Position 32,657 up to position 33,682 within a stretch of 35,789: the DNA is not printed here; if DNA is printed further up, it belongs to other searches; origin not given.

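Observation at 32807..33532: Stand-alone UshA-type metallophosphoesterase wedged between lpxB and its paralogue: candidate missing UDP-2,3-diacylglucosamine hydrolase (LpxH/LpxI/LpxG analogue)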

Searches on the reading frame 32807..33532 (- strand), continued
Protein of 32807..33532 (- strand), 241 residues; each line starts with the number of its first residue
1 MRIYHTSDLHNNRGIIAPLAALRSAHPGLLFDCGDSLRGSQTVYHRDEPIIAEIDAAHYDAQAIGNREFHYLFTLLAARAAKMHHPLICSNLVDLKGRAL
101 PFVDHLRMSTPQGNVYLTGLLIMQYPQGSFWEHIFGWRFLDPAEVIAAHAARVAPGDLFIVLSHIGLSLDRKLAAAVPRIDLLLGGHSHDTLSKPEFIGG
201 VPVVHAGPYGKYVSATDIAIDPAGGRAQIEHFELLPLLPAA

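Call 52: find_related_loci(query=A3, collection=genome_contigs, flank=6000)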
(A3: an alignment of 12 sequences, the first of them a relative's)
Query A3 (249 aa) in genome_contigs; peptide patterns used: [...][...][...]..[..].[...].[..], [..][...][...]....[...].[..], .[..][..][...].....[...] (x = any residue, [..] = any of these).
600 stretches matched a pattern (row limit reached: there are more); 584 encode a relative of the query (tblastn E <= 1e-3); the best 80 are kept; 80 distinct loci.
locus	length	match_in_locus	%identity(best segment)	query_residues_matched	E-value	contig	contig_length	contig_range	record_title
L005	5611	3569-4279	43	4-240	1e-63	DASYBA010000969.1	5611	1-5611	MAG TPA_asm: Candidatus Xenobia bacterium isolate SMAG_U4895 k141_2901132, whole genome shotgun sequence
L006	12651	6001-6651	42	6-228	1e-50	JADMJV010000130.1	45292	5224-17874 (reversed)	MAG: bacterium isolate MAG_50 NODE_895_length_45292_cov_5.873024, whole genome shotgun sequence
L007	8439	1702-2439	39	1-238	4e-47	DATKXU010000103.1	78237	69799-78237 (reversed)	MAG TPA_asm: Armatimonadota bacterium isolate SMAG_U14200 k141_4368466, whole genome shotgun sequence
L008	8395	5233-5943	39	1-232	1e-46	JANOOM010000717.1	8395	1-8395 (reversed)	MAG: Armatimonadota bacterium isolate VAR_43_metabat_177 VAR_43_k141_4831270, whole genome shotgun sequence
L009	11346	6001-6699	39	1-232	2e-44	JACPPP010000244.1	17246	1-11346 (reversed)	MAG: Armatimonadetes bacterium isolate NC_groundwater_630_Ag_B-0.1um_56_30 B_1_S1_Biohub_coassembly_k141_3794337, whole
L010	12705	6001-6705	35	4-235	5e-43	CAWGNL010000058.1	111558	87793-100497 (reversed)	MAG: uncultured bacterium isolate MFD01112.bin.2.36 genome assembly, contig: contig_18434, whole genome shotgun sequence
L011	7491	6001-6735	38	4-244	3e-42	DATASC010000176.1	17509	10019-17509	MAG TPA_asm: Candidatus Cybelea sp. isolate SMAG_U5510 k141_5895059, whole genome shotgun sequence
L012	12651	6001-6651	38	6-225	5e-42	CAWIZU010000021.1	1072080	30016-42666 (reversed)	MAG: Candidatus Eremiobacteraeota bacterium isolate MFD06092.bin.2.74 genome assembly, contig: contig_46605, whole genom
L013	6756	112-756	36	1-218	2e-41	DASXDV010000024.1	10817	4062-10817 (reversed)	MAG TPA_asm: Candidatus Tumulicola sp. isolate SMAG_U5095 k141_1557017, whole genome shotgun sequence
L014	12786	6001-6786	34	4-244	4e-41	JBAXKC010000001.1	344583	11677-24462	MAG: bacterium isolate ELA391 MAG391_1, whole genome shotgun sequence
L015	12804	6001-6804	32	3-249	1e-40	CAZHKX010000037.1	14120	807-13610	MAG TPA_asm: uncultured Clostridia bacterium isolate binchicken_co22_123 genome assembly, contig: NODE_4504_length_14120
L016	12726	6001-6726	34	4-240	3e-40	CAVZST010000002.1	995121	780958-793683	MAG: Candidatus Eremiobacteraeota bacterium isolate MFD09603.bin.1.51 genome assembly, contig: contig_35226, whole genom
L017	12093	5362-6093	36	3-225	7e-40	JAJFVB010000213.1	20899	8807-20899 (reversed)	MAG: Desulfobacteraceae bacterium isolate bin.609 k141_4336916, whole genome shotgun sequence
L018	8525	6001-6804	33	3-246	1e-39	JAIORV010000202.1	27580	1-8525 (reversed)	MAG: Vulcanimicrobiota bacterium isolate SMBSF27 20075_Bin_1_contigs_1_c_000000000114, whole genome shotgun sequence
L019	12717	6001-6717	34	4-240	3e-39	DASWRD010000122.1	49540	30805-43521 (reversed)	MAG TPA_asm: Candidatus Elarobacter sp. isolate SMAG_U3512 k141_1276850, whole genome shotgun sequence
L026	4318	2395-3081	34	4-230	7e-38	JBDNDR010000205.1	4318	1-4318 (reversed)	MAG: Fimbriimonadales bacterium isolate RM_bin21_OCT21 C205, whole genome shotgun sequence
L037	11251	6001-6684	37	1-226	5e-36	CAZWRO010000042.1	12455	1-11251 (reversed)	MAG TPA_asm: uncultured bacterium isolate SRP068000_co4_104 genome assembly, contig: NODE_7081_length_12455_cov_8.707258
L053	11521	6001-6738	31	3-244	2e-33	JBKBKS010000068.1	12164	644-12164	MAG: Fimbriimonadales bacterium isolate 21I_052.bin.29 NODE_68_length_12164_cov_4.697030, whole genome shotgun sequence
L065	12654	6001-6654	33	3-221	2e-31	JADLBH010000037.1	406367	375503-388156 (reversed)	MAG: Fimbriimonadaceae bacterium isolate SJ155 c_000001758998, whole genome shotgun sequence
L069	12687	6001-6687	33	4-231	2e-31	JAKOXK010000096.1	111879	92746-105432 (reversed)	MAG: Armatimonadota bacterium isolate JPNG_metabat.53 k201_571451, whole genome shotgun sequence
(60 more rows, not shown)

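Call 61: search_protein_families(library=pfam, proteins=[L065:4595-5737:+, L065:6724-8472:-, L053:5210-6001:+, L053:4087-4932:+, L053:6738-7493:-, L069:4463-5680:+, L069:6968-7960:+, L026:1601-2392:+, L037:4050-5993:+, L006:2746-4965:+], max_evalue=0.001)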
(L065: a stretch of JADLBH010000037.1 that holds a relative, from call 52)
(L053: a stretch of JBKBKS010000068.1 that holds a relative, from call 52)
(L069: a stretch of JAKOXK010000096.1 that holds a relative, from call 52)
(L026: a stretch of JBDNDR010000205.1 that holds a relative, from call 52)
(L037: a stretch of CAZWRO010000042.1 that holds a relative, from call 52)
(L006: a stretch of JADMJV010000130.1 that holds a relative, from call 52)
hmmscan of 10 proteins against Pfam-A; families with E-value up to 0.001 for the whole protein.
L065:4595-5737:+ (380 aa): 3 families
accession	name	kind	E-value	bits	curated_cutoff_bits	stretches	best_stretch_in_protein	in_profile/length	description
PF07136.16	DUF1385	-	1.2e-14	54.6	22.1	1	178-264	45-140/227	Protein of unknown function (DUF1385)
PF19928.4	DUF6391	-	1e-08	35.9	33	1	254-313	66-126/134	Domain of unknown function (DUF6391)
PF00571.33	CBS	-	4.3e-07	30.6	24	0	22-70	7-56/57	CBS domain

L065:6724-8472:- (582 aa): 0 families

L053:5210-6001:+ (263 aa): 1 family
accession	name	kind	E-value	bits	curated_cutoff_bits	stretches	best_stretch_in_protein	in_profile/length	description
PF00218.27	IGPS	-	5.4e-92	308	27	1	4-257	1-253/254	Indole-3-glycerol phosphate synthase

L053:4087-4932:+ (281 aa): 3 families
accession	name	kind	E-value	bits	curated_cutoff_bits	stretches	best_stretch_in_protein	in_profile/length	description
PF00924.24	MS_channel_2nd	-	1.8e-21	76.4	20.2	1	108-174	1-67/68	Mechanosensitive ion channel, beta-domain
PF21082.3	MS_channel_3rd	-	4.1e-21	75.6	21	1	183-266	2-88/88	Mechanosensitive ion channel MscS, C-terminal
PF21088.3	MS_channel_1st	-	9.2e-06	26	23.1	1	67-107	2-42/42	Mechanosensitive ion channel, transmembrane helices 2/3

L053:6738-7493:- (251 aa): 2 families
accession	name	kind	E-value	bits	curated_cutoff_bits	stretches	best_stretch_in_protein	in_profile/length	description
PF07596.16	SBP_bac_10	-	1.4e-12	48.7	23.3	1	39-82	2-43/268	Protein of unknown function (DUF1559)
PF07963.17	N_methyl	-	3.1e-08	33.3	21.2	1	11-34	4-27/27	Prokaryotic N-terminal methylation motif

L069:4463-5680:+ (405 aa): 3 families
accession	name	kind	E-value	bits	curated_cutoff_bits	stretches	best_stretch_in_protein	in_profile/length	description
PF07136.16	DUF1385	-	1.4e-13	51.2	22.1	1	224-303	75-153/227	Protein of unknown function (DUF1385)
PF19928.4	DUF6391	-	7.8e-10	39.5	33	1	279-338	66-126/134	Domain of unknown function (DUF6391)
PF00571.33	CBS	-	7e-09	36.3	24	0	104-155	1-52/57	CBS domain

L069:6968-7960:+ (330 aa): 1 family
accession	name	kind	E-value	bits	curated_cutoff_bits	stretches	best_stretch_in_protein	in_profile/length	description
PF03379.19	CcmB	-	9e-13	48.6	24.9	1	114-325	2-212/215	CcmB protein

L026:1601-2392:+ (263 aa): 2 families
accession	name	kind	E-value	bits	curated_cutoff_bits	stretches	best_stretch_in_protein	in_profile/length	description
PF00218.27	IGPS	-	2.8e-89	299.1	27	1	4-256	1-252/254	Indole-3-glycerol phosphate synthase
PF01729.25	QRPTase_C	-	0.0002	21.6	23.1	1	164-248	80-161/169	Quinolinate phosphoribosyl transferase, C-terminal domain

L037:4050-5993:+ (647 aa): 2 families
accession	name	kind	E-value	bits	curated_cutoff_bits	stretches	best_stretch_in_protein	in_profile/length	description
PF04389.22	Peptidase_M28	-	7e-12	45.9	21.3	1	245-433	3-192/193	Peptidase family M28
PF16254.10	DUF4910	-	2.8e-05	23.5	26.6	1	71-333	45-144/247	Domain of unknown function (DUF4910)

L006:2746-4965:+ (739 aa): 0 families

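Call 64: find_encoding_contigs(protein=P0156, flank=8000, max_places=1)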
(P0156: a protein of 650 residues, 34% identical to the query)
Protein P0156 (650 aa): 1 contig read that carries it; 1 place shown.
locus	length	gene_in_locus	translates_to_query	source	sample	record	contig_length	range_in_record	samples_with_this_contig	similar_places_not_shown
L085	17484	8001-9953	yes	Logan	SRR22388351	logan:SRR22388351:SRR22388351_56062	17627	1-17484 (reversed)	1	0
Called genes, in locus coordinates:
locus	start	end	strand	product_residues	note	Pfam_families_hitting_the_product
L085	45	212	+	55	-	-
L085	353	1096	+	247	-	PF00106:adh_short, PF08659:KR, PF23441:SDR, PF13561:adh_short_C2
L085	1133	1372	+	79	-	PF00550:PP-binding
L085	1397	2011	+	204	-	PF02834:LigT_PEase, PF13563:2_5_RNA_ligase2, PF02834:LigT_PEase (weak)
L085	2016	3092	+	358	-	PF00154:RecA_N, PF08423:Rad51, PF06745:ATPase (weak), PF21096:RecA_C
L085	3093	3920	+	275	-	PF03331:LpxC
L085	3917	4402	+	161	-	PF22817:ApeP-like, PF07977:FabA, PF22818:ApeI-like, PF01575:MaoC_dehydratas (weak)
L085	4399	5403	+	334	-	PF01408:GFO_IDH_MocA, PF22725:GFO_IDH_MocA_C3, PF02894:GFO_IDH_MocA_C (faint)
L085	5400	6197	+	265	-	PF00132:Hexapep (weak), PF25084:LbH_EIF2B (faint), PF25087:GMPPB_C (weak), PF00132:Hexapep, PF13720:Acetyltransf_11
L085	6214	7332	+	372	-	PF02684:LpxB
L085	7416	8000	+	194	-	PF04191:PEMT, PF04140:ICMT (faint), PF01222:ERG4_ERG24 (faint)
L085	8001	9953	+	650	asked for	PF00149:Metallophos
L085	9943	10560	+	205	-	PF06835:LptC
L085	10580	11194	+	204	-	-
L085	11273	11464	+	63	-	PF00830:Ribosomal_L28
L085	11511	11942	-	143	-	PF01220:DHquinase_II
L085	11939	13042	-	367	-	PF00465:Fe-ADH, PF13685:Fe-ADH_2, PF01761:DHQ_synthase, PF24621:DHQS_C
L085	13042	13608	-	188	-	PF13238:AAA_18 (weak), PF01202:SKI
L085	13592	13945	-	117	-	PF07238:PilZ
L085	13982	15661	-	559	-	PF01268:FTHFS, PF01656:CbiA (faint)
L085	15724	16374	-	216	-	PF00072:Response_reg, PF00196:GerE, PF08281:Sigma70_r4_2 (weak)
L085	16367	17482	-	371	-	?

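Call 65: find_encoding_contigs(protein=P0258, flank=8000, max_places=1)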
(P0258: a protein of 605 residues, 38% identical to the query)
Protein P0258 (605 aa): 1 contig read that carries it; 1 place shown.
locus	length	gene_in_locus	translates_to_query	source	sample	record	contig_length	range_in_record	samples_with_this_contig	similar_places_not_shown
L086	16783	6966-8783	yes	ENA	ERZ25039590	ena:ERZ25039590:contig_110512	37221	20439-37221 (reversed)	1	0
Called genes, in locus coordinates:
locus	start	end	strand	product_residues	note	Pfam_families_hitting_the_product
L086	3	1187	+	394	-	?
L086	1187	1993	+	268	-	PF03938:OmpH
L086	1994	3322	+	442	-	PF03938:OmpH (weak)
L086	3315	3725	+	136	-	PF03938:OmpH (faint)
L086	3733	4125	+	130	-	PF04613:LpxD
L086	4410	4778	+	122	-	PF00132:Hexapep, PF25087:GMPPB_C (weak), PF00132:Hexapep (weak)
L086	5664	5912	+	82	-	PF07977:FabA, PF22818:ApeI-like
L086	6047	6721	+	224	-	PF25087:GMPPB_C (faint), PF00132:Hexapep, PF13720:Acetyltransf_11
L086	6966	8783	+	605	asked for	PF02684:LpxB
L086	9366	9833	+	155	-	-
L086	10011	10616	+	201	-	-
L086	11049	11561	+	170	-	PF06835:LptC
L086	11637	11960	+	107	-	PF00005:ABC_tran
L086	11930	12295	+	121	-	PF00005:ABC_tran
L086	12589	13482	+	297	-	PF03739:LptF_LptG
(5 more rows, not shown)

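Call 76: find_homologous_proteins(query=L085:2016-3092:+, max_evalue=1e-30)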
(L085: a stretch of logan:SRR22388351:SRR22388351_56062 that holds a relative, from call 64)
Query L085:2016-3092:+ (358 aa): 8000 proteins with E <= 1e-30 among 8000 candidates; the best 120 are listed.
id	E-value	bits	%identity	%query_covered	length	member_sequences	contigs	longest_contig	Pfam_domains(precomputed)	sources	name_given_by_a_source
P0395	1.8e-226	769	100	100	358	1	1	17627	PF06745.20,PF08423.18,PF00154.28,PF21096.3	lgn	-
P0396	1.0e-217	740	95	100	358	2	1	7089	PF06745.20,PF08423.18,PF00154.28,PF21096.3,PF27531.1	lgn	-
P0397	1.2e-180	618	-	-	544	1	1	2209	PF13173.13,PF06745.20,PF08423.18,PF13401.13,PF00154.28,PF01637.25,PF27531.1,PF13191.13,PF03205.21,PF13479.13,PF00005.34,PF21096.3,PF13481.13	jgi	jgi:recombination protein RecA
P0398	1.1e-160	553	76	91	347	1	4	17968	PF06745.20,PF08423.18,PF00154.28,PF21096.3,PF27531.1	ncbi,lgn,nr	ncbi:MAG: recombinase RecA [Firmicutes bacterium]|nr:recombinase RecA [Bacillota bacterium]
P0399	2.4e-160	552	73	96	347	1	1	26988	PF06745.20,PF08423.18,PF00154.28,PF21096.3,PF27531.1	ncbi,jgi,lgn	-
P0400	3.0e-160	551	76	91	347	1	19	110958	PF06745.20,PF08423.18,PF00154.28,PF21096.3,PF27531.1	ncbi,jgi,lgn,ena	jgi:recombination protein RecA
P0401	4.2e-160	551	76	91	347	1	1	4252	PF06745.20,PF08423.18,PF00154.28,PF21096.3,PF27531.1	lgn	-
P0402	6.1e-160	550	76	91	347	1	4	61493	PF06745.20,PF08423.18,PF00154.28,PF21096.3,PF27531.1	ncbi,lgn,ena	-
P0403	1.4e-159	549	74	91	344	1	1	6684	PF06745.20,PF08423.18,PF00154.28,PF21096.3,PF27531.1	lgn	-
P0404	2.4e-159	548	75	91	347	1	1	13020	PF06745.20,PF08423.18,PF00154.28,PF21096.3,PF27531.1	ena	-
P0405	5.0e-158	544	71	96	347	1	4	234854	PF06745.20,PF08423.18,PF00154.28,PF21096.3,PF27531.1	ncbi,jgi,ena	jgi:recombination protein RecA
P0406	2.9e-157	542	74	91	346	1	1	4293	PF06745.20,PF08423.18,PF00154.28,PF21096.3,PF27531.1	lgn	-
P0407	3.0e-156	538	73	92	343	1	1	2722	PF06745.20,PF08423.18,PF00154.28,PF21096.3,PF27531.1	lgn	-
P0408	4.3e-156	538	70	97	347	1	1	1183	PF06745.20,PF08423.18,PF00154.28,PF21096.3,PF27531.1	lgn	-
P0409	6.9e-156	537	73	90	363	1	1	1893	PF06745.20,PF08423.18,PF00154.28,PF21096.3,PF27531.1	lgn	-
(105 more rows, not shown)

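Call 77: find_encoding_contigs(protein=P0391, flank=8000, max_places=1)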
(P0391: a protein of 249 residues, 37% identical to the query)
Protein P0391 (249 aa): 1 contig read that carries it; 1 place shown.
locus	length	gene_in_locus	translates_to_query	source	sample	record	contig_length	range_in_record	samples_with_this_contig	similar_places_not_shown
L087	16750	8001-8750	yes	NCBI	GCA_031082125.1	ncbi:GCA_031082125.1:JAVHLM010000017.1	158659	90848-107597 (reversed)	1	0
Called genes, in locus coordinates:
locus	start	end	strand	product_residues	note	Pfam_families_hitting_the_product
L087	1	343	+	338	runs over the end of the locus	PF04613:LpxD, PF14602:Hexapep_2 (faint), PF25084:LbH_EIF2B (weak), PF00132:Hexapep, PF25087:GMPPB_C (faint), PF00132:Hexapep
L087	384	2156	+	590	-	-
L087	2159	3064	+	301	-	PF03331:LpxC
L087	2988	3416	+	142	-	PF22817:ApeP-like (weak), PF07977:FabA, PF22818:ApeI-like, PF01575:MaoC_dehydratas (weak)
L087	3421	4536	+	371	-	PF01041:DegT_DnrJ_EryC1, PF00155:Aminotran_1_2 (weak)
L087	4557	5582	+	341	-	PF01408:GFO_IDH_MocA, PF22725:GFO_IDH_MocA_C3 (weak), PF02894:GFO_IDH_MocA_C (faint)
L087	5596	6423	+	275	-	PF00132:Hexapep (weak), PF25084:LbH_EIF2B (faint), PF25087:GMPPB_C (faint), PF00132:Hexapep, PF13720:Acetyltransf_11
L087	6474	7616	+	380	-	PF02684:LpxB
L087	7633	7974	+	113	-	-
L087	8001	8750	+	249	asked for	PF00149:Metallophos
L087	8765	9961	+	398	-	-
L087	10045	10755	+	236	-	-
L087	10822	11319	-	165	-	-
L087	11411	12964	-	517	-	PF01875:Memo, PF01871:AMMECR1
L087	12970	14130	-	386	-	PF13353:Fer4_12 (weak), PF04055:Radical_SAM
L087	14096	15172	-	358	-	PF04015:DUF362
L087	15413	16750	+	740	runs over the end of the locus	PF01564:Spermine_synth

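Call 78: find_encoding_contigs(protein=P0330, flank=8000, max_places=1)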
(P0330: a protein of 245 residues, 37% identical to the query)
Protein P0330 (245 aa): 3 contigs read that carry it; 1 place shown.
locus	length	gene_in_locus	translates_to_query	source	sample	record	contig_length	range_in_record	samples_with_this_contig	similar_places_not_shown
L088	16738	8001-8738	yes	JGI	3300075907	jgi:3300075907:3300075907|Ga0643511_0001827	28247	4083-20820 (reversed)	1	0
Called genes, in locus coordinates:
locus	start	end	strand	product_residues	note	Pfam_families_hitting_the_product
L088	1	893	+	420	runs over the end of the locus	PF07498:Rho_N, PF07497:Rho_RNA_bind, PF00006:ATP-synt_ab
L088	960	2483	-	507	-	-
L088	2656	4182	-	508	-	-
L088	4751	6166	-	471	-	PF01134:GIDA (weak), PF01262:AlaDh_PNT_C (faint), PF01946:Thi4 (weak), PF07992:Pyr_redox_2, PF12831:FAD_oxidored (weak), PF13738:Pyr_redox_3 (weak), PF00070:Pyr_redox, PF02852:Pyr_redox_dim, +5 more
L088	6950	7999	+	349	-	-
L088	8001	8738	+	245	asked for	PF00149:Metallophos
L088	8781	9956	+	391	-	PF02350:Epimerase_2 (faint)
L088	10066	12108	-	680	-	PF04851:ResIII, PF17757:UvrB_inter, PF27431:UvrB_3rd, PF00271:Helicase_C, PF12344:UvrB, PF02151:UVR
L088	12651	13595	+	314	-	PF04055:Radical_SAM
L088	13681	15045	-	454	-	PF18073:Zn_ribbon_LapB, PF13481:AAA_25, PF03796:DnaB_C, PF06745:ATPase, PF05362:Lon_C (weak), PF13541:ChlI (weak)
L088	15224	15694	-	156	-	-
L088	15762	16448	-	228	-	PF13489:Methyltransf_23, PF01209:Ubie_methyltran, PF13847:Methyltransf_31, PF08241:Methyltransf_11, PF08242:Methyltransf_12, PF13649:Methyltransf_25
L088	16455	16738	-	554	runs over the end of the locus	PF17391:Urocanase_N, PF01175:Urocanase, PF17392:Urocanase_C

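Call 79: find_encoding_contigs(protein=P0375, flank=8000, max_places=1)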
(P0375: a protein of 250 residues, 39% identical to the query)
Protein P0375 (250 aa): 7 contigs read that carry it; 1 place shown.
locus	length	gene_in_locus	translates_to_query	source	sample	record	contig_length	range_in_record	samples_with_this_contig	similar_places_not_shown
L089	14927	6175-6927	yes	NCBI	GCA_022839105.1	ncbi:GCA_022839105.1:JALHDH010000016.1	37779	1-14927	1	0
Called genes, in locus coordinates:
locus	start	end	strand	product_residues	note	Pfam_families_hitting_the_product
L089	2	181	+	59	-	?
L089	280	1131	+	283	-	PF25084:LbH_EIF2B (faint), PF25087:GMPPB_C (weak), PF00132:Hexapep (weak), PF13720:Acetyltransf_11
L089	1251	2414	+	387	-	PF02684:LpxB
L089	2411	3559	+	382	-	PF02684:LpxB (faint)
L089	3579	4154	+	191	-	PF04191:PEMT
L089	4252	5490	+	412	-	-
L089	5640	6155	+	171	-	-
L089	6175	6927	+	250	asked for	PF00149:Metallophos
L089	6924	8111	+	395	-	-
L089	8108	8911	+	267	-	PF02517:Rce1-like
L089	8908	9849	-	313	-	PF04613:LpxD (weak), PF00132:Hexapep (faint), PF24894:Hexapep_GlmU (faint), PF25087:GMPPB_C, PF25084:LbH_EIF2B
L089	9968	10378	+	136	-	PF00582:Usp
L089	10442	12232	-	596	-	PF27054:Beta_methylindole_red_C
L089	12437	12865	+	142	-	-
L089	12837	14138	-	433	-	PF19289:PmbA_TldD_3rd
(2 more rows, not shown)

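Call 81: search_protein_families(library=pfam, proteins=[L002:10741-12540:+, L088:6950-7999:+, L087:384-2156:+, L087:7633-7974:+], max_evalue=1)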
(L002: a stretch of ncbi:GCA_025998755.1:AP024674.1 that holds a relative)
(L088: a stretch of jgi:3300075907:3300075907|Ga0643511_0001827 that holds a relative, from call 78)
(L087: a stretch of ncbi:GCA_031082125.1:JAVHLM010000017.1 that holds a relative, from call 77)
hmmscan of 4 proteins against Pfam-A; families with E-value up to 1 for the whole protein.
L002:10741-12540:+ (599 aa): 0 families

L088:6950-7999:+ (349 aa): 1 family
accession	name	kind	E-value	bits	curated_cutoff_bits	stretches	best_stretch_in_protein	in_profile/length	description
PF07967.19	zf-C3HC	-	0.05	14.1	22.2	1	4-36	24-56/132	NuBaID N-terminal domain (aka zf-C3HC)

L087:384-2156:+ (590 aa): 0 families

L087:7633-7974:+ (113 aa): 0 families
